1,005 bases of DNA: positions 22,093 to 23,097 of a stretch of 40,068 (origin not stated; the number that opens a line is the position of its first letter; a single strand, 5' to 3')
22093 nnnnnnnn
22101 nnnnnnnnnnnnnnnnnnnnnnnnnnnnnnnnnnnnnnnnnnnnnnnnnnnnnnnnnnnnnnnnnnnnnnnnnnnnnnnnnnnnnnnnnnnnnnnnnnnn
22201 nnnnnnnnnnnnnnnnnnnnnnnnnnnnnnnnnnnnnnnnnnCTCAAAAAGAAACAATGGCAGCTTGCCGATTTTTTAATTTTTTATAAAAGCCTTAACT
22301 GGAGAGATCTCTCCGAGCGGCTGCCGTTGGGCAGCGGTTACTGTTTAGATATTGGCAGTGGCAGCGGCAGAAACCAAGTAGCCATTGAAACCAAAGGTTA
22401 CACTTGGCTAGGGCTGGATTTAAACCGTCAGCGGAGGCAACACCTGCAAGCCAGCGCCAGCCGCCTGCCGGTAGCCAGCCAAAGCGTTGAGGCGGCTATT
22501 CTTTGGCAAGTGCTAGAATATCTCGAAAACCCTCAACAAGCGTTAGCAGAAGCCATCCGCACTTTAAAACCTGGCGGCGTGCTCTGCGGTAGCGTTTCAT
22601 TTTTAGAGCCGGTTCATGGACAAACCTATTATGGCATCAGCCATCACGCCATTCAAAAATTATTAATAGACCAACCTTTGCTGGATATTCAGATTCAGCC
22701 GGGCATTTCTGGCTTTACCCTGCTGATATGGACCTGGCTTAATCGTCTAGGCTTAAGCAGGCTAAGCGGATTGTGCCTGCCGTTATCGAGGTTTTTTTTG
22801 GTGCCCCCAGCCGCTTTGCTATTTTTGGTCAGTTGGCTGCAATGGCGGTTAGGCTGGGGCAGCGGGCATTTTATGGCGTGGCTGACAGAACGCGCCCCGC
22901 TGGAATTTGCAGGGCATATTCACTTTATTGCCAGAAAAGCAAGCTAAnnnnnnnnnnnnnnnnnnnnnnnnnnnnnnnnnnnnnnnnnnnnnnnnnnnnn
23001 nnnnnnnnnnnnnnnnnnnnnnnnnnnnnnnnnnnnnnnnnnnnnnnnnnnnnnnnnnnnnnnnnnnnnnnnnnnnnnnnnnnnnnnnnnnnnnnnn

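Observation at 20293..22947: Unusual tri-domain enzyme: GT4 glycosyltransferase fused to an LmbE/PIG-L-type deacetylase and a SAM methyltransferase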

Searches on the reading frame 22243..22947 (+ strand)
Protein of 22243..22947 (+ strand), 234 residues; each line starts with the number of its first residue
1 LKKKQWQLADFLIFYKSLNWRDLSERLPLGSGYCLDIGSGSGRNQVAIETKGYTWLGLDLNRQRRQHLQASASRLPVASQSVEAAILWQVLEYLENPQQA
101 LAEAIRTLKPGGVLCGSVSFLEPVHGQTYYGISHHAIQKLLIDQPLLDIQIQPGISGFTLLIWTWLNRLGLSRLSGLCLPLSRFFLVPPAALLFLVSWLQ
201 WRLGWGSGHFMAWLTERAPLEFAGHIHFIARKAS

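Call 11: search_solved_structures(query=window:22243-22947:+, max_evalue=1, show_alignments=2)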
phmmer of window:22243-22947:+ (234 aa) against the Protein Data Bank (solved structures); distinct sequences matched with E-value up to 1: 24.
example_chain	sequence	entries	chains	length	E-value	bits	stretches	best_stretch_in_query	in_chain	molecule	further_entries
1vlm_A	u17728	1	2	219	7.2e-06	29.2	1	27-132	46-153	SAM-dependent methyltransferase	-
2yqz_A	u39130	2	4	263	2.9e-05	27.2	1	34-115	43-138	Hypothetical protein TTHA0223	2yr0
7osv_A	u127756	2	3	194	0.00025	24.1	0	13-34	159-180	DeNovoTIM6-SB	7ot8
2avn_A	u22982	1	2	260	0.00028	23.9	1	34-119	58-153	ubiquinone/menaquinone biosynthesis methyltransferase-related protein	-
2gs9_A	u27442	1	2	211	0.00035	23.6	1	66-121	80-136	Hypothetical protein TT1324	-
6z2i_A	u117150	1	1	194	0.0004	23.4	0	12-34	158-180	de novo designed TIM barrel DeNovoTIM6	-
3sm3_A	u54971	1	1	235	0.00047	23.2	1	34-81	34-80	SAM-dependent methyltransferases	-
3mgg_A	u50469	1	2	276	0.0005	23.1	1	66-131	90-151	Methyltransferase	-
3l8d_A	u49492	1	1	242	0.0046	20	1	33-118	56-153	Methyltransferase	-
6f5z_A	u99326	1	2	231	0.012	18.7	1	26-128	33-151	24-sterol C-methyltransferase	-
4pne_A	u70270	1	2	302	0.014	18.3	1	70-115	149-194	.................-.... protein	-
8zc8_A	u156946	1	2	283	0.022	17.8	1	64-115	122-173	MitM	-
21zq_A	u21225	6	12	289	0.023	17.7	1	64-115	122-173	MitM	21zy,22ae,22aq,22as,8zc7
9w6x_A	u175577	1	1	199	0.025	17.5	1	25-80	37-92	YtkW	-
5gm1_A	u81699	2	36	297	0.028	17.4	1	65-115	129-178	O-methylransferase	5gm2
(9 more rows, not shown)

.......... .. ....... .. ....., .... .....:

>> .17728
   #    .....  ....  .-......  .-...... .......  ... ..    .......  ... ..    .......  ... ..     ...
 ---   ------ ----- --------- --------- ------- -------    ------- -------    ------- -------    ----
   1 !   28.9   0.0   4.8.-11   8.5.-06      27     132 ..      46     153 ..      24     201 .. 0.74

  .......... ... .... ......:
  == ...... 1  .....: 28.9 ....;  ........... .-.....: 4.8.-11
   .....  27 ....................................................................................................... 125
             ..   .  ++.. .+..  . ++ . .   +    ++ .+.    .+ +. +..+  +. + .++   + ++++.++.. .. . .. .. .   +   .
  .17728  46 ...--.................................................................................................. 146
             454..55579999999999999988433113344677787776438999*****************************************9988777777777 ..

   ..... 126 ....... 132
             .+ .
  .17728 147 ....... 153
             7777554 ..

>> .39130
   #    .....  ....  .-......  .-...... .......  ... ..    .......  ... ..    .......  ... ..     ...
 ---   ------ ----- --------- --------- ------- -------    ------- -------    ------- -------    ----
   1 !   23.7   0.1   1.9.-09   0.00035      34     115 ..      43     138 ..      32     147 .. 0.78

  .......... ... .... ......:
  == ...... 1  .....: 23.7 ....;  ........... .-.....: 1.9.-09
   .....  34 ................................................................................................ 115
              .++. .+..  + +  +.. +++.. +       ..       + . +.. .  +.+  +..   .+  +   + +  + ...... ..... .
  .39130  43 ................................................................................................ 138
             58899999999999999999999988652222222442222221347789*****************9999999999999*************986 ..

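Call 56: search_solved_structures(query=A3, max_evalue=0.01, show_alignments=0)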
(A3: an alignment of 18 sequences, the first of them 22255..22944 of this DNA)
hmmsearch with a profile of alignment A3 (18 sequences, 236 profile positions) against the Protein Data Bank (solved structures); distinct sequences matched with E-value up to 0.01: 37.
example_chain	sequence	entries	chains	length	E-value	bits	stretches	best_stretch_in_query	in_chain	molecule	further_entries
3l8d_A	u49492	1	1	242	4.1e-11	46.3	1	28-113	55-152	Methyltransferase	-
2yqz_A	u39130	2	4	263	1.1e-09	41.6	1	29-110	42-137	Hypothetical protein TTHA0223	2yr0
2avn_A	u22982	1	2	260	7.4e-09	38.9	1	28-114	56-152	ubiquinone/menaquinone biosynthesis methyltransferase-related protein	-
6f5z_A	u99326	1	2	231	1.8e-07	34.3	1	22-124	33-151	24-sterol C-methyltransferase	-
1vlm_A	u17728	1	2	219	1.9e-07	34.3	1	16-125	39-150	SAM-dependent methyltransferase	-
8zc8_A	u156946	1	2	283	2.1e-07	34.1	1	19-110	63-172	MitM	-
21zq_A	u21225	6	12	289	2.3e-07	34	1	19-110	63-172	MitM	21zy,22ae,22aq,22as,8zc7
2gs9_A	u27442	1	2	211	6.3e-07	32.6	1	19-112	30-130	Hypothetical protein TT1324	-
3bus_A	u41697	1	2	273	6.5e-06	29.2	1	29-122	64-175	Methyltransferase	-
1ve3_A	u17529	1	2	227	9.4e-06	28.7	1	26-110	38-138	hypothetical protein PH0226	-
6uak_A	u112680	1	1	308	1.9e-05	27.7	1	30-111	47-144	SAM dependent methyltransferase LahSB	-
3ccf_A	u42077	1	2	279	3e-05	27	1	18-111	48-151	Cyclopropane-fatty-acyl-phospholipid synthase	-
5gm1_A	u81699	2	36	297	3.8e-05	26.7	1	19-109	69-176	O-methylransferase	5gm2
3mgg_A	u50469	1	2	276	5.6e-05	26.2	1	59-126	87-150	Methyltransferase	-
1wzn_A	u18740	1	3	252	5.7e-05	26.1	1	29-111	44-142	SAM-dependent methyltransferase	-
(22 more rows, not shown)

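Call 62: predict_structure(alignment_id=A3)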
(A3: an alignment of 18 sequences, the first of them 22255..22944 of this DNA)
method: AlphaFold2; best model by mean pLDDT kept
length: 230 residues; sequences in the alignment: 18
mean_pLDDT: 89.4   pTM: 0.83
mean pLDDT of the five models: 89.4, 88.9, 87.8, 87.0, 81.5
residues with pLDDT >= 90: 144; 70-90: 69; 50-70: 14; < 50: 3
segments of 3 or more residues with pLDDT < 50: none
pLDDT, mean of each block of 10 residues (from residue 1): 89 88 95 91 97 83 81 96 90 93 97 76 60 91 94 88 89 91 96 96 94 89 93
secondary structure, 60 per line:
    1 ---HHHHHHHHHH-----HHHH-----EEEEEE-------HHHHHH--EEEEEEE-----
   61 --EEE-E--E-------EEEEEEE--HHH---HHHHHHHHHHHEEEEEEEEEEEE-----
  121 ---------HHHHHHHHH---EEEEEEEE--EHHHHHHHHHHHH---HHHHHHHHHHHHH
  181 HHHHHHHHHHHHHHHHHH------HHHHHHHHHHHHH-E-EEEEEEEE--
elements in order: H4-13 H19-22 E28-33 H41-46 E49-55 E63-65 E78-84 H93-103 E104-115 H130-138 E142-149 H153-164 H168-198 H205-217 E221-228
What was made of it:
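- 22255..22944 (+): Class I SAM-dependent methyltransferase domain, aa 655-884. MT-only AF2 model has pLDDT 89.4 (call 62).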

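Call 64: search_protein_families(library=ncbifam, proteins=[window:22255-22944:+], max_evalue=0.01)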
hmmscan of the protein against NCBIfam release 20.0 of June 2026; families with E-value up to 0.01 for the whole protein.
window:22255-22944:+ (230 aa): 11 families
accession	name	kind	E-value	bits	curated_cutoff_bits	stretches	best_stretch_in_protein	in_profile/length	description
NF045667.1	MTase_DVU1556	equivalog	1.6e-10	40.8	155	1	30-111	26-118/213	DVU_1556 family methyltransferase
TIGR02072.1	BioC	equivalog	0.0001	22.2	184.95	1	30-114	38-134/244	malonyl-ACP O-methyltransferase BioC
TIGR01934.1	MenG_MenH_UbiE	subfamily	0.00026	20.4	158.35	1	58-111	87-140/223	ubiquinone/menaquinone biosynthesis methyltransferase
TIGR04345.1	ovoA_Cterm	equivalog_domain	0.00037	20.1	170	1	52-111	109-168/242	putative 4-mercaptohistidine N1-methyltransferase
NF008992.0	PRK12335.1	equivalog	0.00078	18.7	303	1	28-68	124-164/289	SAM-dependent methyltransferase TehB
NF041537.1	ArsM_AhpD_UU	exception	0.002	17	510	1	61-110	129-178/345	arsenite methyltransferase/AhpD domain selenoprotein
NF001244.0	PRK00216.1-5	equivalog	0.0021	17.4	216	1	59-111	100-152/236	bifunctional demethylmenaquinone methyltransferase/2-methoxy-6-polyprenyl-1,4-benzoquinol methylase UbiE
NF008264.0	PRK11036.1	equivalog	0.0026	17.2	366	0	75-110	110-145/261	tRNA uridine 5-oxyacetic acid(34) methyltransferase CmoM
NF052510.1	methyltran_MpqE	exception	0.0033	16.8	335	1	59-120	98-158/234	methyl-plastoquinone biosynthesis methyltransferase MpqE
NF008823.0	PRK11873.1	subfamily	0.0035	16.9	263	0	67-110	136-179/272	arsenite methyltransferase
NF001241.0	PRK00216.1-2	equivalog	0.0093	15.6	327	0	44-111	69-146/231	demethylmenaquinone methyltransferase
